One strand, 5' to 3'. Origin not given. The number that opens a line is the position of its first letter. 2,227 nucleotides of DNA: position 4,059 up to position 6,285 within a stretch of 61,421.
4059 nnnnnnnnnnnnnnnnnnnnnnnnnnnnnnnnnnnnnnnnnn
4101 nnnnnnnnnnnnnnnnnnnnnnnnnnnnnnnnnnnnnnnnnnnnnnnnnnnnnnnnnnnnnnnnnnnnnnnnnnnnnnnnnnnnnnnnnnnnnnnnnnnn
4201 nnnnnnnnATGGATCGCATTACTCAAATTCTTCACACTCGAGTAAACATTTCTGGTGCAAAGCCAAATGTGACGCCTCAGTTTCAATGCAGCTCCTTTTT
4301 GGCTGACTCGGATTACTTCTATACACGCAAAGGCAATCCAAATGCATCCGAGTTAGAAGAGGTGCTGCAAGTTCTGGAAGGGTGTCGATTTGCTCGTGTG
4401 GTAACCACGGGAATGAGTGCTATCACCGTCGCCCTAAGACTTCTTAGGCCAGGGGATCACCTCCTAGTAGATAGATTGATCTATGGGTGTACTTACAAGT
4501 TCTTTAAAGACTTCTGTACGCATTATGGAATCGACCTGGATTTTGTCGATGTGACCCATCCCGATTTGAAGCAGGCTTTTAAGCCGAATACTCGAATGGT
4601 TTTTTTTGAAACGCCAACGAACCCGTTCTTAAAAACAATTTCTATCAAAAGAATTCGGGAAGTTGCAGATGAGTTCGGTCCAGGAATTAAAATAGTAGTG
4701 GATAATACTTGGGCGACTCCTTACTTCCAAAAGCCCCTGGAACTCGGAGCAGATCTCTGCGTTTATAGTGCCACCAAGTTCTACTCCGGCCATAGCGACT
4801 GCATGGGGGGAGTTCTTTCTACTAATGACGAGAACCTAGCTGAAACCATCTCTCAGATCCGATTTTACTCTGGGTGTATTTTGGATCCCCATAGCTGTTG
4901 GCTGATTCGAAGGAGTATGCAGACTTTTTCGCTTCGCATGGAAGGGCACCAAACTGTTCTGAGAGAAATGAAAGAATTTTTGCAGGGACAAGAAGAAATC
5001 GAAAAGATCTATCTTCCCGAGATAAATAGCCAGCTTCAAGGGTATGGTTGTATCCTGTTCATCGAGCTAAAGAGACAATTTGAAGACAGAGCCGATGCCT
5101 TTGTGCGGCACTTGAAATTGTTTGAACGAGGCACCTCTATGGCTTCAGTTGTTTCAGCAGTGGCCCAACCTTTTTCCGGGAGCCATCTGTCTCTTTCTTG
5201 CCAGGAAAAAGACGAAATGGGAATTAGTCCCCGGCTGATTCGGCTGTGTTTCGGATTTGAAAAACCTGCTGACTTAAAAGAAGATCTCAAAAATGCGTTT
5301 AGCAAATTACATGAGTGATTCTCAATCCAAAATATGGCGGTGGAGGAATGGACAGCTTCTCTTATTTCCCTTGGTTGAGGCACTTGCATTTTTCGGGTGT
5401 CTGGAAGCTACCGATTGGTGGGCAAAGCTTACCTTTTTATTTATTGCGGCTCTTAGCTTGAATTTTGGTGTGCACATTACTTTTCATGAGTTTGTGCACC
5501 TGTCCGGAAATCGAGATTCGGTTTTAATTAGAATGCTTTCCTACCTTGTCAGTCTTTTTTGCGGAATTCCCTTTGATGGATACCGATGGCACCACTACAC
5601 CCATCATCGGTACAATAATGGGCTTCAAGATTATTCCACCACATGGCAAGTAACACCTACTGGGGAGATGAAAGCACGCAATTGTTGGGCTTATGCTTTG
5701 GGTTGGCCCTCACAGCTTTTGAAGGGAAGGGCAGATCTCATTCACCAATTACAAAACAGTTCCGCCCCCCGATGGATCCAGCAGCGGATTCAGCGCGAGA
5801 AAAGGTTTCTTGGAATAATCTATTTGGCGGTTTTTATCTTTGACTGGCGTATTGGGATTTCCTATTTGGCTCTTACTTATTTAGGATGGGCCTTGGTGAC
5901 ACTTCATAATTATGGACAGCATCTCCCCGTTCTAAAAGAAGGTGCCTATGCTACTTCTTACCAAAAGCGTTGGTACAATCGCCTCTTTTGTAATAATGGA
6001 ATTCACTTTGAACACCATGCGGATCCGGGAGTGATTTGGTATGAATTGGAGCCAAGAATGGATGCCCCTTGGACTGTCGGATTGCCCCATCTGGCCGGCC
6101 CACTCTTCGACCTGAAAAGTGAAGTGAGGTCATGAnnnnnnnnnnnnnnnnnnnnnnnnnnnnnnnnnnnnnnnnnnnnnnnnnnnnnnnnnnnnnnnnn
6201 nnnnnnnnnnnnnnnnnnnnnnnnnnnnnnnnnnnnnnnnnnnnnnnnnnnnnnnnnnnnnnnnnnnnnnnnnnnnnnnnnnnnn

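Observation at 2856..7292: Translationally coupled radical SAM - PLP - di-iron desaturase - LbH operon with no pathway I can assign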

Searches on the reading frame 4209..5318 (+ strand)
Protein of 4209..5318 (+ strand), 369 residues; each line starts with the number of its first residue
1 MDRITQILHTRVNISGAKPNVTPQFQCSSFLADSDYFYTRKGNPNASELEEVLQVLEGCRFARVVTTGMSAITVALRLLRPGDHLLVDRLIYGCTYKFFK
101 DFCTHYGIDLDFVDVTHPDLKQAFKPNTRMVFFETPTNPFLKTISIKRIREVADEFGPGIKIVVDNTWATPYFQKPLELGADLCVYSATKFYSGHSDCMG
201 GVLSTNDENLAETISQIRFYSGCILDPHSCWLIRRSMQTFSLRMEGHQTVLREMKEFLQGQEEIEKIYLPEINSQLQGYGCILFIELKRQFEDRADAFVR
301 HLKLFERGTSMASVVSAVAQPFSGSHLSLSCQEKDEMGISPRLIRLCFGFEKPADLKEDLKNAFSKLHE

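Call 3: search_protein_families(library=pfam, proteins=[window:4209-5318:+], max_evalue=0.01)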
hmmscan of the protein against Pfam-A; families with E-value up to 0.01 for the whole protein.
window:4209-5318:+ (369 aa): 3 families
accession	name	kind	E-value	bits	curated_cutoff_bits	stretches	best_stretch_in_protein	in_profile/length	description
PF01053.26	Cys_Met_Meta_PP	-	1.6e-91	307.2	27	1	31-364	39-380/381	Cys/Met metabolism PLP-dependent enzyme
PF00155.27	Aminotran_1_2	-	0.00039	20.2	19.7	1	66-242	72-267/361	Aminotransferase class I and II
PF02671.26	PAH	-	0.0062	16.7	21.3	0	236-263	9-36/45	Paired amphipathic helix repeat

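Call 4: search_protein_families(library=ncbifam, proteins=[window:4209-5318:+], max_evalue=0.01)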
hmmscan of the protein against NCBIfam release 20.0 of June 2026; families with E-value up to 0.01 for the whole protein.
window:4209-5318:+ (369 aa): 51 families (the best 25 are shown)
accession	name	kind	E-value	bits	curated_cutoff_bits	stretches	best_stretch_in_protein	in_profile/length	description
NF005810.0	PRK07671.1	equivalog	1.4e-77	261.2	594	1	26-364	27-376/377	bifunctional cystathionine gamma-lyase/homocysteine desulfhydrase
NF005976.0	PRK08064.1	equivalog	2.1e-77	260.7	627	1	25-368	35-384/390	cystathionine beta-lyase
NF004821.0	PRK06176.1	equivalog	6.8e-76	255.6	642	1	29-366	35-378/380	cystathionine gamma-synthase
TIGR01328.1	met_gam_lyase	equivalog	1.1e-75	255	549.7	1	33-367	48-391/391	methionine gamma-lyase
NF005695.0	PRK07503.1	equivalog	4.1e-74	249.7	666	1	34-367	55-397/403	methionine gamma-lyase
NF004876.0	PRK06234.1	subfamily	1.1e-71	242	666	1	33-367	53-398/400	methionine gamma-lyase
TIGR01325.1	O_suc_HS_sulf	equivalog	1.7e-71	240.9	510.05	1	34-363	44-379/380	O-succinylhomoserine sulfhydrylase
NF005871.0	PRK07811.1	equivalog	2.9e-70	236.8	513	1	34-366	51-388/389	cystathionine gamma-synthase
NF006097.0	PRK08249.1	equivalog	8.4e-70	235.1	600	1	34-368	56-397/402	cystathionine gamma-synthase family protein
NF005263.0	PRK06767.1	equivalog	1.4e-69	235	617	1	32-367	49-386/392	methionine gamma-lyase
NF005026.0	PRK06434.1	equivalog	1.2e-68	231.8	634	1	33-366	53-384/385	cystathionine gamma-lyase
NF006003.0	PRK08133.1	equivalog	3.1e-68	230.3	522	1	34-364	56-394/396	O-succinylhomoserine sulfhydrylase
NF005047.0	PRK06460.1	equivalog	3.3e-68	230.3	501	1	19-367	18-375/376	hypothetical protein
TIGR01329.1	cysta_beta_ly_E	equivalog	4.1e-68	229.8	487.5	1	22-366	20-380/383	cystathionine beta-lyase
TIGR02080.1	O_succ_thio_ly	equivalog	8.3e-67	225.5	504.55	1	25-365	32-380/382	cystathionine gamma-synthase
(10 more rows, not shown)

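Call 26: search_solved_structures(query=window:4209-5318:+, max_evalue=1e-20, show_alignments=1)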
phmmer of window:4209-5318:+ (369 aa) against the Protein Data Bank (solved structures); distinct sequences matched with E-value up to 1e-20: 89 (the best 60 are shown).
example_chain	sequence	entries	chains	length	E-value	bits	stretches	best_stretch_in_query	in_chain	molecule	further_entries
4l0o_H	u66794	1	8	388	1.7e-66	227.7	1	23-367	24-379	Cystathionine gamma-synthase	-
9j7q_A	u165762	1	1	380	7e-66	225.7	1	9-365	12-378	Cystathionine gamma-synthase homolog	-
7d7o_A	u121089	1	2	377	8e-66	225.5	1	33-364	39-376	Bifunctional cystathionine gamma-lyase/homocysteine desulfhydrase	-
6kgz_A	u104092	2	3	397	8.2e-66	225.5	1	9-365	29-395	Cystathionine gamma-lyase | Cystathionine gamma lyase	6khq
7mcb_H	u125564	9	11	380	8.3e-66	225.5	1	9-365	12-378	Bifunctional cystathionine gamma-lyase/homocysteine desulfhydrase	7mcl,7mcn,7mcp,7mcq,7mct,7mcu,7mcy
9xlu_A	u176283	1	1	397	8.3e-66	225.5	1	9-365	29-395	Cystathionine gamma-synthase homolog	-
8jui_A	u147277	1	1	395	1.4e-65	224.8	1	24-368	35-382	Cystathionine beta-lyase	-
9j7p_A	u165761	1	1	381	1.8e-65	224.3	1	9-365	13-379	Cystathionine gamma-synthase homolog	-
9j7r_A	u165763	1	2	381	4.8e-65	223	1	9-365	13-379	Cystathionine gamma-synthase homolog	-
5dx5_A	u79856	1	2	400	9.4e-65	222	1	33-364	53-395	Methionine gamma-lyase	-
7bqw_A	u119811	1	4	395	1.3e-64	221.6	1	31-366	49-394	L-methionine gamma-lyase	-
6lxu_A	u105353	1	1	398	1.3e-64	221.5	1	31-366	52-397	L-methionine gamma-lyase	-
7md1_H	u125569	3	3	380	1.5e-64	221.4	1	9-365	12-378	Bifunctional cystathionine gamma-lyase/homocysteine desulfhydrase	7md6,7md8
7md9_H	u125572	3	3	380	1.5e-64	221.4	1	9-365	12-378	Bifunctional cystathionine gamma-lyase/homocysteine desulfhydrase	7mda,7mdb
9qm6_A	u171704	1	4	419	1e-62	215.3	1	33-365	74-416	L-methionine gamma-lyase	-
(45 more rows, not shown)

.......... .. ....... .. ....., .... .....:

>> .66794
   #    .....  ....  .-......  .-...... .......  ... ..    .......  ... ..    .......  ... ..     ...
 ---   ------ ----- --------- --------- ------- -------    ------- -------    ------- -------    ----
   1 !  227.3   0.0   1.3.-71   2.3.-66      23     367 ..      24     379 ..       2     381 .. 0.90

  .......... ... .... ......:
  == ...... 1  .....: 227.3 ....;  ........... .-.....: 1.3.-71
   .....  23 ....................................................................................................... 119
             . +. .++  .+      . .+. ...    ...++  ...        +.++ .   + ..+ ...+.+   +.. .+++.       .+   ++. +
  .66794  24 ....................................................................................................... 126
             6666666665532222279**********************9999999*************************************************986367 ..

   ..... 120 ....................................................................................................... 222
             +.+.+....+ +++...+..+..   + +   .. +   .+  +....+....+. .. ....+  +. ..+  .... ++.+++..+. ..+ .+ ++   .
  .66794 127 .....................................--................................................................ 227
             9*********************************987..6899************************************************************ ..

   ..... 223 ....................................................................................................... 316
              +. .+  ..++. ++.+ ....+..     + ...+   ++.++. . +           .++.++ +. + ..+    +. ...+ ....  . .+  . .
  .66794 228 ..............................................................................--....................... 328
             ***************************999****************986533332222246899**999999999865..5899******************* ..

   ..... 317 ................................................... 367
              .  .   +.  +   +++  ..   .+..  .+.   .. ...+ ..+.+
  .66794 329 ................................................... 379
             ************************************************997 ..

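Call 43: search_protein_families(library=padloc, proteins=[window:4209-5318:+], max_evalue=0.001)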
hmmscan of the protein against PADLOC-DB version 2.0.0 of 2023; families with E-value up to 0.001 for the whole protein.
window:4209-5318:+ (369 aa): 0 families

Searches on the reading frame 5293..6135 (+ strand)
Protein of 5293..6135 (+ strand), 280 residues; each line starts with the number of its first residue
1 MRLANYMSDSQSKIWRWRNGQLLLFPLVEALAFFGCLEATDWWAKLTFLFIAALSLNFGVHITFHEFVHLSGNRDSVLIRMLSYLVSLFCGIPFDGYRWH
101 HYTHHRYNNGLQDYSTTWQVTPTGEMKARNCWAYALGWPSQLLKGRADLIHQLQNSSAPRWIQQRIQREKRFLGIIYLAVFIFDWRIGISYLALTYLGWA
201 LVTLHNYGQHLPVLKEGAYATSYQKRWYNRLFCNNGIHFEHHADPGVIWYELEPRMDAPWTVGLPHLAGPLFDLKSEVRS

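Call 3: search_protein_families(library=pfam, proteins=[window:5293-6135:+], max_evalue=0.01)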
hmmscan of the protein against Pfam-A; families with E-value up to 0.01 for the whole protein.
window:5293-6135:+ (280 aa): 1 family
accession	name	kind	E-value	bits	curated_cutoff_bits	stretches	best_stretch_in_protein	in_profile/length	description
PF00487.30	FA_desaturase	-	1.1e-21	78.1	29.7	1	42-253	3-232/253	Fatty acid desaturase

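Call 4: search_protein_families(library=ncbifam, proteins=[window:5293-6135:+], max_evalue=0.01)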
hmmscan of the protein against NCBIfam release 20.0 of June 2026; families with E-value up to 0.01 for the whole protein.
window:5293-6135:+ (280 aa): 1 family
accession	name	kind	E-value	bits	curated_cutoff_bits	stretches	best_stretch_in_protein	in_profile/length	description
NF052548.1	FAdesatDesABac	equivalog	0.0081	15.3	500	0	40-114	49-122/328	Delta(5) desaturase DesA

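Call 43: search_protein_families(library=padloc, proteins=[window:5293-6135:+], max_evalue=0.001)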
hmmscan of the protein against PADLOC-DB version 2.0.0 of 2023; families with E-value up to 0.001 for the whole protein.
window:5293-6135:+ (280 aa): 0 families

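Call 45: find_homologous_proteins(query=window:5293-6135:+, max_evalue=0.001)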
Query window:5293-6135:+ (280 aa): 15 proteins with E <= 0.001 among 370 candidates.
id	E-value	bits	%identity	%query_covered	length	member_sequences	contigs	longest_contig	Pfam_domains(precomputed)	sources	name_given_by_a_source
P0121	1.7e-173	594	90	98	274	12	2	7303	PF00487.31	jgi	-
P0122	1.0e-139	483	72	97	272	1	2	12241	PF00487.31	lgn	-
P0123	2.2e-123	430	75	84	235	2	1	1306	PF00487.31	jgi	jgi:fatty acid desaturase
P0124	1.4e-119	417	65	98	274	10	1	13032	PF00487.31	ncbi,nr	ncbi:fatty acid desaturase [bacterium]|nr:fatty acid desaturase [bacterium]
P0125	1.1e-89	319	59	93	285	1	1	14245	PF00487.31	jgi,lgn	-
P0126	2.4e-72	262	49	84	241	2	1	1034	PF00487.31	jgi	jgi:fatty acid desaturase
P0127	4.9e-60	222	46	89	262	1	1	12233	PF00487.31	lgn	-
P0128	6.4e-55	205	44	91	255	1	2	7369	PF00487.31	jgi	jgi:fatty acid desaturase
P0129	4.5e-53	199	39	93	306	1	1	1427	PF00487.31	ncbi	-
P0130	9.0e-52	195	44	83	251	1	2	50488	PF00487.31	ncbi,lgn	-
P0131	2.5e-47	180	43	76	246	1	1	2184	PF00487.31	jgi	jgi:fatty acid desaturase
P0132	5.4e-43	166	38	90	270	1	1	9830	PF00487.31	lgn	-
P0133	1.8e-35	141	40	82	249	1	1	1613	PF00487.31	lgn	-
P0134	1.3e-34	138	38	82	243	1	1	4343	PF00487.31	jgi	jgi:fatty acid desaturase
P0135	1.9e-34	138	39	82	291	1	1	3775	PF00487.31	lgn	-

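Call 56: search_dna_similar(query=window:5293-6135:+, collection=plasmids, mode=protein, max_evalue=0.001, max_rows=30)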
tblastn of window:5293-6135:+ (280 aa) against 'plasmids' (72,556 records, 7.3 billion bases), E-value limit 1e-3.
Records with a match: 20; places in all: 20; records where one place covers at least 80% of the query: 4.
Best place of each record, by identity: <60% 20.
By first word of the organism name: Rhizobium 16; Phyllobacterium 1; Sinorhizobium 1; Cupriavidus 1; Agrobacterium 1.
By predicted mobility (MOB-suite, as given by PLSDB): conjugative 11; non-mobilizable 8; mobilizable 1.
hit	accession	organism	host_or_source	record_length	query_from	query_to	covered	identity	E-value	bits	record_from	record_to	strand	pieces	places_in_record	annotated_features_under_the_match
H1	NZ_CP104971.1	Phyllobacterium zundukense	Vicia costata,cell culture,root nodule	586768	16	253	85%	25.7%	4e-8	61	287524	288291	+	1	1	fatty acid desaturase | EamA family transporter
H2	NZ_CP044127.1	Rhizobium sp. BG4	Prosopis cineraria,pure bacterial ...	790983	13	253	86%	24.9%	5e-8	61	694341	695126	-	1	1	fatty acid desaturase | permease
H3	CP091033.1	Sinorhizobium sp. B11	soybean,TY,soil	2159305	43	253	75%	27.1%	9e-6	54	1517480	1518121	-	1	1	fatty acid desaturase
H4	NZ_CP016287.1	Rhizobium leguminosarum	Vavilovia formosa,cell culture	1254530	37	253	78%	26.1%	5e-7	58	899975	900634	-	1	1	record has no annotation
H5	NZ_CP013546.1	Rhizobium phaseoli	Phaseolus vulgaris,Whole ...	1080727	43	253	75%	26.8%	3e-8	62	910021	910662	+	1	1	record has no annotation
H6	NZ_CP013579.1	Rhizobium phaseoli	Phaseolus vulgaris,Whole ...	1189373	43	253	75%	26.8%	3e-8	62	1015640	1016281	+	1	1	record has no annotation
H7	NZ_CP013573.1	Rhizobium phaseoli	Phaseolus vulgaris,Whole ...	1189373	43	253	75%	26.8%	3e-8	62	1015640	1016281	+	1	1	record has no annotation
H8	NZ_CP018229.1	Rhizobium leguminosarum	Vavilovia formosa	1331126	37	253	78%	25.7%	3e-6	56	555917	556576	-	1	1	record has no annotation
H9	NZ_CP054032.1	Rhizobium indicum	Pisum sativum l. (pea),Pure culture,Pea ...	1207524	37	253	78%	25.7%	4e-6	56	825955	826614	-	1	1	record has no annotation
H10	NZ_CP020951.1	Rhizobium sp. CIAT894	-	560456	43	253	75%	26.4%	3e-7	59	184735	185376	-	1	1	fatty acid desaturase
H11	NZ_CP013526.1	Rhizobium phaseoli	Phaseolus vulgaris,Whole ...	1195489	43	252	75%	26.5%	8e-7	57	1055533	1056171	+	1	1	record has no annotation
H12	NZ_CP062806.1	Cupriavidus basilensis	Cell culture,Sediment of a freshwater ...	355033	27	258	83%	23.9%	1e-3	48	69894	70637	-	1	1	fatty acid desaturase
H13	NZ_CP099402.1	Rhizobium sp. Pop5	Phaseolus vulgaris,Cell culture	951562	43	253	75%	26.0%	2e-6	57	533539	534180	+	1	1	fatty acid desaturase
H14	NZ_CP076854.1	Rhizobium sp. WYJ-E13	Curcuma wenyujin Y.H. Chen et C. ...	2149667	27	253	81%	24.2%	3e-6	56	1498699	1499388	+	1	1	none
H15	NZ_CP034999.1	Rhizobium acidisoli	Phaseolus vulgaris,root nodule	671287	37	252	77%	25.3%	7e-7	58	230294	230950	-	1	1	fatty acid desaturase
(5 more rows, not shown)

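Call 58: get_annotated_region(hit=H1, flank=8000)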
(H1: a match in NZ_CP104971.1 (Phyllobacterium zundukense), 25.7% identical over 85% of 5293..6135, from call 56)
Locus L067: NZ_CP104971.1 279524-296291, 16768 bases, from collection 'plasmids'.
description: Phyllobacterium zundukense strain A18/3m plasmid p_unnamed2, complete sequence
organism: Phyllobacterium zundukense (NCBI taxid 1867719)
taxonomy: Bacteria; Pseudomonadota; Alphaproteobacteria; Hyphomicrobiales; Phyllobacteriaceae; Phyllobacterium; Phyllobacterium zundukense
host: -; source: Vicia costata,cell culture,root nodule; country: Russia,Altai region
typing (MOB-suite, as given by PLSDB): non-mobilizable
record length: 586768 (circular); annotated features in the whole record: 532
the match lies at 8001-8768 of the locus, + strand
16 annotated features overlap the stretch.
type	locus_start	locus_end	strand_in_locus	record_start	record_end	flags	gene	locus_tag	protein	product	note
CDS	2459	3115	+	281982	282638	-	-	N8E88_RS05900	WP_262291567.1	response regulator transcription factor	GO:0000160 - phosphorelay signal transduction system [Evidence IEA]; GO:0006355 - regulation of DNA-templated ...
CDS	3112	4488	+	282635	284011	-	-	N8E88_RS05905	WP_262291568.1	sensor histidine kinase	-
CDS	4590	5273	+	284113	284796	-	-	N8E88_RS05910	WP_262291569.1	MtnX-like HAD-IB family phosphatase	-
CDS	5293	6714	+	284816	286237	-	-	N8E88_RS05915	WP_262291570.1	aminotransferase class III-fold pyridoxal phosphate-dependent enzyme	-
CDS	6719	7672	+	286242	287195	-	-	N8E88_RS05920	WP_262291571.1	arginase family protein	-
CDS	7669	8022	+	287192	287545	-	-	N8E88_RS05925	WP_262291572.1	EamA family transporter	-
CDS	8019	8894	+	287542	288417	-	-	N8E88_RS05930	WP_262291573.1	fatty acid desaturase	-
CDS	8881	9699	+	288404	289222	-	-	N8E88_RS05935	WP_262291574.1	alpha/beta fold hydrolase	-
CDS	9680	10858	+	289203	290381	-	-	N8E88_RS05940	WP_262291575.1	GNAT family N-acetyltransferase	-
CDS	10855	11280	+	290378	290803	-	-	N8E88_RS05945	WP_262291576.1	EamA family transporter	-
CDS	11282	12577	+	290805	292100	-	-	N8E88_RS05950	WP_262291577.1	cyclopropane-fatty-acyl-phospholipid synthase family protein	-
CDS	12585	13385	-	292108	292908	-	-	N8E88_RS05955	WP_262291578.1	MipA/OmpV family protein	-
CDS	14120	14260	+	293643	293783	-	-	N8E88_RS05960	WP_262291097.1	hypothetical protein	-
CDS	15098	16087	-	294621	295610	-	-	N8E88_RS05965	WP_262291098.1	IS5 family transposase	-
CDS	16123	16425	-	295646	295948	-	-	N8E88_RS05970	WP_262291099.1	hypothetical protein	-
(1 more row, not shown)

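Call 59: get_annotated_region(hit=H3, flank=8000)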
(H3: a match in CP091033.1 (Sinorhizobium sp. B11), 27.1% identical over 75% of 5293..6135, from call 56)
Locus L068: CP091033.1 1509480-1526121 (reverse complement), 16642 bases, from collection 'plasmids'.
description: Sinorhizobium sp. B11 plasmid p1, complete sequence
organism: Sinorhizobium sp. B11 (NCBI taxid 2904803)
taxonomy: Bacteria; Pseudomonadota; Alphaproteobacteria; Hyphomicrobiales; Rhizobiaceae; Sinorhizobium; Sinorhizobium sp. B11
host: -; source: soybean,TY,soil; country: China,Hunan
typing (MOB-suite, as given by PLSDB): non-mobilizable; mating-pair formation MPF_T
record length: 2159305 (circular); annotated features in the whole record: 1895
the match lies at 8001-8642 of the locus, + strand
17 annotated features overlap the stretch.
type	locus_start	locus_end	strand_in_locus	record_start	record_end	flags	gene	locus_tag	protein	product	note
CDS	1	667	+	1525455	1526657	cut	-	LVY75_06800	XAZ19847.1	ROK family transcriptional regulator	-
CDS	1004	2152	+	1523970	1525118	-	ugpC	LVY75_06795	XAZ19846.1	sn-glycerol-3-phosphate ABC transporter ATP-binding protein UgpC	-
CDS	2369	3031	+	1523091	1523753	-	-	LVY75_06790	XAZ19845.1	response regulator transcription factor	-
CDS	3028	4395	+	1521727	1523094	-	-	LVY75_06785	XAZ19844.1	two-component sensor histidine kinase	-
CDS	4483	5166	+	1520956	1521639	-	-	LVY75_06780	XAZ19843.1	MtnX-like HAD-IB family phosphatase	-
CDS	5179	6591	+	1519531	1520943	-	-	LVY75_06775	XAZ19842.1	aminotransferase class III-fold pyridoxal phosphate-dependent enzyme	-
CDS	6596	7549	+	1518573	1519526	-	-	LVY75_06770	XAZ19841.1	arginase family protein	-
CDS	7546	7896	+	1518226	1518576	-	-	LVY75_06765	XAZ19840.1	EamA family transporter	-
CDS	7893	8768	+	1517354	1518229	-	-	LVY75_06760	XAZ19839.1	fatty acid desaturase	-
CDS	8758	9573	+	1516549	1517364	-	-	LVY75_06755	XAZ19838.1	alpha/beta fold hydrolase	-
CDS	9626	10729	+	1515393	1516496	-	-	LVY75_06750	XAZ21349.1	GNAT family N-acetyltransferase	-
CDS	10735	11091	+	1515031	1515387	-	-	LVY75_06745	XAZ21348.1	EamA family transporter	-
CDS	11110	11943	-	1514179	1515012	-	-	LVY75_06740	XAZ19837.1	MipA/OmpV family protein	-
CDS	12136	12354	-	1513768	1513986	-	-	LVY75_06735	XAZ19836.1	hypothetical protein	-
CDS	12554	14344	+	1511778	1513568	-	-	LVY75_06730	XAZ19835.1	ABC transporter ATP-binding protein/permease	-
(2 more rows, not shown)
